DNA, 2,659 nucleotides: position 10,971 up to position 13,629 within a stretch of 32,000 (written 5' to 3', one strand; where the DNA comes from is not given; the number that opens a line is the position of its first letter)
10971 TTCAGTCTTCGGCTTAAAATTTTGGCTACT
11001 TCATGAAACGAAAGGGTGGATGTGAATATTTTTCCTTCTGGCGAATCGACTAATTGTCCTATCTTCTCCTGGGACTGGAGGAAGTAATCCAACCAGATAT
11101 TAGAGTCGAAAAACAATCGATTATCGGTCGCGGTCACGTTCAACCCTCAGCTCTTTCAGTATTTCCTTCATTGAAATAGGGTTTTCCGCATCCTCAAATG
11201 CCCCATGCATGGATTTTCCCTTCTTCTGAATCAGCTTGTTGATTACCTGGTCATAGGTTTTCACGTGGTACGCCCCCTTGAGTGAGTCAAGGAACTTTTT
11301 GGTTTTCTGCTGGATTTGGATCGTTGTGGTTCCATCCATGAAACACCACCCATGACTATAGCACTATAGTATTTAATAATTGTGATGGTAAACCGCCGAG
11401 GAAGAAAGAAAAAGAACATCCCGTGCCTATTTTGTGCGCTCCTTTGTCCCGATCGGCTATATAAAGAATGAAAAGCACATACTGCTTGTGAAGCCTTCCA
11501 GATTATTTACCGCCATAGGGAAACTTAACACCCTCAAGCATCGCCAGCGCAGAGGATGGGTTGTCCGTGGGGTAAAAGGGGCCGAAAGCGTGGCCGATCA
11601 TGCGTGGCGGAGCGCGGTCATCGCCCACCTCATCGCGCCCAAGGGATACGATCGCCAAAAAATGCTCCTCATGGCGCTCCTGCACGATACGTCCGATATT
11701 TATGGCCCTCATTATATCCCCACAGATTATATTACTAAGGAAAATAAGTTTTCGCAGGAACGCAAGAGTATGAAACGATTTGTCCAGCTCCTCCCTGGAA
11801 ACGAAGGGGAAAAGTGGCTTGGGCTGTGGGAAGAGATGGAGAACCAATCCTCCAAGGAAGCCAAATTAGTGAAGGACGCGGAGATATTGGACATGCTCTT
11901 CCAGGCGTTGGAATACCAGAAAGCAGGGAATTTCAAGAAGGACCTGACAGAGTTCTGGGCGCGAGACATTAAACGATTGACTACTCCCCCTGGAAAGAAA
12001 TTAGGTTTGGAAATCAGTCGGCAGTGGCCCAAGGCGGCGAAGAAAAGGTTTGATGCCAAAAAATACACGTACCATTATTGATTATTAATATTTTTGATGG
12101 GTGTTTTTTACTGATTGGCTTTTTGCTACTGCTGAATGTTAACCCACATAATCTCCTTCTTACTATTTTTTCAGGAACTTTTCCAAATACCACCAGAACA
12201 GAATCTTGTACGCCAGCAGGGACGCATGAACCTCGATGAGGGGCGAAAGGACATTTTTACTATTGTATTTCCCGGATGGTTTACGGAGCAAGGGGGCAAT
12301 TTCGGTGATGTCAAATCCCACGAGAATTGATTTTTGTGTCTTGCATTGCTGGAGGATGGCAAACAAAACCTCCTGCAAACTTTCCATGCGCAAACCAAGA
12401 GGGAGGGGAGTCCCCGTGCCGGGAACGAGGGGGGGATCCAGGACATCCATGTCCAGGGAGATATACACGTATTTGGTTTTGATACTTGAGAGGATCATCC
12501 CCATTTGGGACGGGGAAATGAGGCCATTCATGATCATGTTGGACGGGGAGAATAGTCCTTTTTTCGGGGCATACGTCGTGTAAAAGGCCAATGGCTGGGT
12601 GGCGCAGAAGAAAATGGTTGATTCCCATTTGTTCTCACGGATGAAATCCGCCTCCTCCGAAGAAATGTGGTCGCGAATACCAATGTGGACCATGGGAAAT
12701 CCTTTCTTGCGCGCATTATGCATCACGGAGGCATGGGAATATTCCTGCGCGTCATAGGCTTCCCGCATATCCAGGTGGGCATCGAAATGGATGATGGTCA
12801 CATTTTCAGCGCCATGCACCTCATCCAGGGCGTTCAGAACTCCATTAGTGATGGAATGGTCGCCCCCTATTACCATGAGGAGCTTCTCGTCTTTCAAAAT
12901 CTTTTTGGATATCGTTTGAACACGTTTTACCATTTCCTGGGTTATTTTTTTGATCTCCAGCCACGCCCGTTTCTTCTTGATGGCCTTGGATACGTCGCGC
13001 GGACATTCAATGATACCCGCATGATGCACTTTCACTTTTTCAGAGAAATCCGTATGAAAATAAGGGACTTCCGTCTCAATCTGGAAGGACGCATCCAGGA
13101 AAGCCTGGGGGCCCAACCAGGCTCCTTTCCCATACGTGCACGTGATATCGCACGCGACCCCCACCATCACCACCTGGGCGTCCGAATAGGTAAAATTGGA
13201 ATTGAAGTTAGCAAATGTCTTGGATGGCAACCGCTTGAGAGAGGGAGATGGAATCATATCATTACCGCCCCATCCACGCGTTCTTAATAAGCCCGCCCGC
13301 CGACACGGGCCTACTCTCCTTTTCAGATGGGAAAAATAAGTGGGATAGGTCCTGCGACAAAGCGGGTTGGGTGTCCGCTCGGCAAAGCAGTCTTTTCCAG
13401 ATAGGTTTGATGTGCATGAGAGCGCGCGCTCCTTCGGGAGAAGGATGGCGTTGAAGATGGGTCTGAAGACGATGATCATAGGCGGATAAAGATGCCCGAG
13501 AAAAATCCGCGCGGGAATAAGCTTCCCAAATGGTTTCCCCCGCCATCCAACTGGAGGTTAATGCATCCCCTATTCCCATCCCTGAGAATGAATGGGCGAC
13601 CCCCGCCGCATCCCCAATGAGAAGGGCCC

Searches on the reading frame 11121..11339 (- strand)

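Call 11: search_protein_families(library=pfam, proteins=[window:11121-11339:-], max_evalue=0.01)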
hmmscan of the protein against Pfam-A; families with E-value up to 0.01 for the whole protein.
window:11121-11339:- (72 aa): 1 family
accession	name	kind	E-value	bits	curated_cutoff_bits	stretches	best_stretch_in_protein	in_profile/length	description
PF24434.1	DUF7557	-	0.0093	15.8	25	0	4-37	1-32/45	Family of unknown function (DUF7557)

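Call 77: search_protein_families(library=padloc, proteins=[window:11121-11339:-], max_evalue=0.001)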
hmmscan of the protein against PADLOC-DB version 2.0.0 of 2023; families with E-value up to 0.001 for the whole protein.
window:11121-11339:- (72 aa): 0 families

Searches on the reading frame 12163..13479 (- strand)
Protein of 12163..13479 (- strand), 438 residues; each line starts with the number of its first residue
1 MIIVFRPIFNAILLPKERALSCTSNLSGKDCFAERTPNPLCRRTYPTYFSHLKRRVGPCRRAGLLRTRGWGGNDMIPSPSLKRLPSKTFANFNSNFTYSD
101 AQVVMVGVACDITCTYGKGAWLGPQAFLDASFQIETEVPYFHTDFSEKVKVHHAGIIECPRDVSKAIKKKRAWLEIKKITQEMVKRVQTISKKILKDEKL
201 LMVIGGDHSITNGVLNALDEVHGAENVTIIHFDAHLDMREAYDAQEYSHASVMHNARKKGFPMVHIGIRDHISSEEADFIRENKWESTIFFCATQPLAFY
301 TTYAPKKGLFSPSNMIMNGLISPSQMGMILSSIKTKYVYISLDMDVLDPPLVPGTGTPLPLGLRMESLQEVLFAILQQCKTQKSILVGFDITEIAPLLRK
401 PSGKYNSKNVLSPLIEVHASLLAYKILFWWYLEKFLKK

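Call 15: search_protein_families(library=pfam, proteins=[window:12163-13479:-], max_evalue=0.001)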
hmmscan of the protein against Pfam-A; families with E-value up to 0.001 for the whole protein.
window:12163-13479:- (438 aa): 1 family
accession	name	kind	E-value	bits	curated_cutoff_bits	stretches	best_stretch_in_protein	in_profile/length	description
PF00491.26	Arginase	-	3.4e-51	174.8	22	2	102-284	2-173/280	Arginase family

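Call 39: find_homologous_proteins(query=window:12163-13257:-, max_evalue=1e-40)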
Query window:12163-13257:- (364 aa): 24 proteins with E <= 1e-40 among 5424 candidates.
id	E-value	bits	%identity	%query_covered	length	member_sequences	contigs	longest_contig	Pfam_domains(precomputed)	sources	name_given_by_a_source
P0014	2.1e-171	588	99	73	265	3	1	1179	PF00491.27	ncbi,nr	ncbi:MAG: arginase family protein, partial [archaeon]|nr:arginase family protein [archaeon]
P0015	7.8e-141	488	61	96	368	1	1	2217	PF00491.27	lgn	-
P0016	1.4e-128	447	55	98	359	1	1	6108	PF00491.27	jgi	jgi:agmatinase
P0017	1.4e-126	441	59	97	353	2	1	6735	PF00491.27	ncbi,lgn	-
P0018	1.7e-126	440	56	96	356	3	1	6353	PF00491.27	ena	-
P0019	3.9e-98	347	46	96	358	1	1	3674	PF00491.27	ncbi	-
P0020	1.8e-95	338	45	96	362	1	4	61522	PF00491.27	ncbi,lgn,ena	ncbi:MAG: arginase family protein [Nanoarchaeota archaeon]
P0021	1.9e-95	338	45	96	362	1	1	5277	PF00491.27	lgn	-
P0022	7.9e-95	336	45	96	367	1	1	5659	PF00491.27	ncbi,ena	-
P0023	4.0e-90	321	45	96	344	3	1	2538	PF00491.27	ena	-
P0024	3.4e-89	318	44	99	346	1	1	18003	PF00491.27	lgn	-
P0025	8.4e-88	313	42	96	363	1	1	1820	PF00491.27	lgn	-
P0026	5.6e-87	310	44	96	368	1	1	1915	PF00491.27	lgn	-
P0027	3.0e-85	305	43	96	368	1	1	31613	PF00491.27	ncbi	ncbi:MAG: arginase family protein [Candidatus Micrarchaeota archaeon]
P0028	4.1e-84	301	41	96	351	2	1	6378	PF00491.27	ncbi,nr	ncbi:MAG: arginase family protein [archaeon]|nr:arginase family protein [archaeon]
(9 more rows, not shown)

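Call 80: find_encoding_contigs(protein=P0017, flank=7000, max_places=3)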
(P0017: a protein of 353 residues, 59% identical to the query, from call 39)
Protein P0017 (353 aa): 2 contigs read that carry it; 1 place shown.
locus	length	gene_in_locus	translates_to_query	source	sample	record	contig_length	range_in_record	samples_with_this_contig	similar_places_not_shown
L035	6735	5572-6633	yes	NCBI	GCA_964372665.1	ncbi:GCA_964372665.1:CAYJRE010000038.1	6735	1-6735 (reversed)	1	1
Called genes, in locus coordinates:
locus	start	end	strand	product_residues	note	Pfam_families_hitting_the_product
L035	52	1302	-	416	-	PF03463:eRF1_1, PF18854:baeRF_family10, PF03464:eRF1_2, PF18859:acVLRF1, PF03465:eRF1_3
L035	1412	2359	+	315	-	-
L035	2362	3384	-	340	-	PF01866:Diphthamide_syn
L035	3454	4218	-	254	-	PF00252:Ribosomal_L16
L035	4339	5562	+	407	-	PF01266:DAO (faint), PF01494:FAD_binding_3, PF03486:HI0933_like (faint), PF04820:Trp_halogenase (faint), PF05834:Lycopene_cycl (faint), PF07992:Pyr_redox_2 (weak), PF13450:NAD_binding_8 (faint), PF22578:GGR_cat (weak)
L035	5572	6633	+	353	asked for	PF00491:Arginase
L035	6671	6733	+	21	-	?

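Call 81: find_encoding_contigs(protein=P0018, flank=7000, max_places=3)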
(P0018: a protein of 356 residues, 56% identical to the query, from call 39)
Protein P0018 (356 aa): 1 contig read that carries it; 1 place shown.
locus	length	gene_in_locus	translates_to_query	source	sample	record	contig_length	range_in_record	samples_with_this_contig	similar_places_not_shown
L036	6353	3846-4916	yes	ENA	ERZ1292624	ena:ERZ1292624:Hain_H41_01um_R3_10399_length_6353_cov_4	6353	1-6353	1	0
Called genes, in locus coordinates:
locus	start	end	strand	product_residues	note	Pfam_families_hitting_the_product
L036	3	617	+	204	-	?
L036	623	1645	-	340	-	PF01866:Diphthamide_syn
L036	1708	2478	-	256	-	PF00252:Ribosomal_L16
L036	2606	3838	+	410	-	PF01266:DAO (weak), PF01494:FAD_binding_3, PF03486:HI0933_like (faint), PF04820:Trp_halogenase (faint), PF05834:Lycopene_cycl (faint), PF07992:Pyr_redox_2, PF13450:NAD_binding_8 (weak), PF22578:GGR_cat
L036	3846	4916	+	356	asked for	PF00491:Arginase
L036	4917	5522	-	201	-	PF12917:YfbR-like, PF13023:HD_3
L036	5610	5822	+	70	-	-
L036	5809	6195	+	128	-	PF01850:PIN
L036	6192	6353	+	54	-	?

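Call 93: find_encoding_contigs(protein=P0016, flank=7000, max_places=3)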
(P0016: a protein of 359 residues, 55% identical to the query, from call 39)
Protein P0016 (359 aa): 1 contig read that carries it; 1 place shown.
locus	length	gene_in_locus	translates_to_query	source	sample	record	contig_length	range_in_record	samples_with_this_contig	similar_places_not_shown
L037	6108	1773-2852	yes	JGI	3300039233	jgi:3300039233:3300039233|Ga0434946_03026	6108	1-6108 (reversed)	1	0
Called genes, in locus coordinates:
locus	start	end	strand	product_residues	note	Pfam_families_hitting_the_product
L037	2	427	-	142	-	?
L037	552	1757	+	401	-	PF01266:DAO (faint), PF01494:FAD_binding_3, PF13450:NAD_binding_8 (weak)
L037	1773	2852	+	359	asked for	PF00491:Arginase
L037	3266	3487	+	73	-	-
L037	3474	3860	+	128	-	PF01850:PIN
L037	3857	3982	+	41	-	-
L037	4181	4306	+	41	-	-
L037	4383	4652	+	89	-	PF04014:MazE_antitoxin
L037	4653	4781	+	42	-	-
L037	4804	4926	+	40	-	-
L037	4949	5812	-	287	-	-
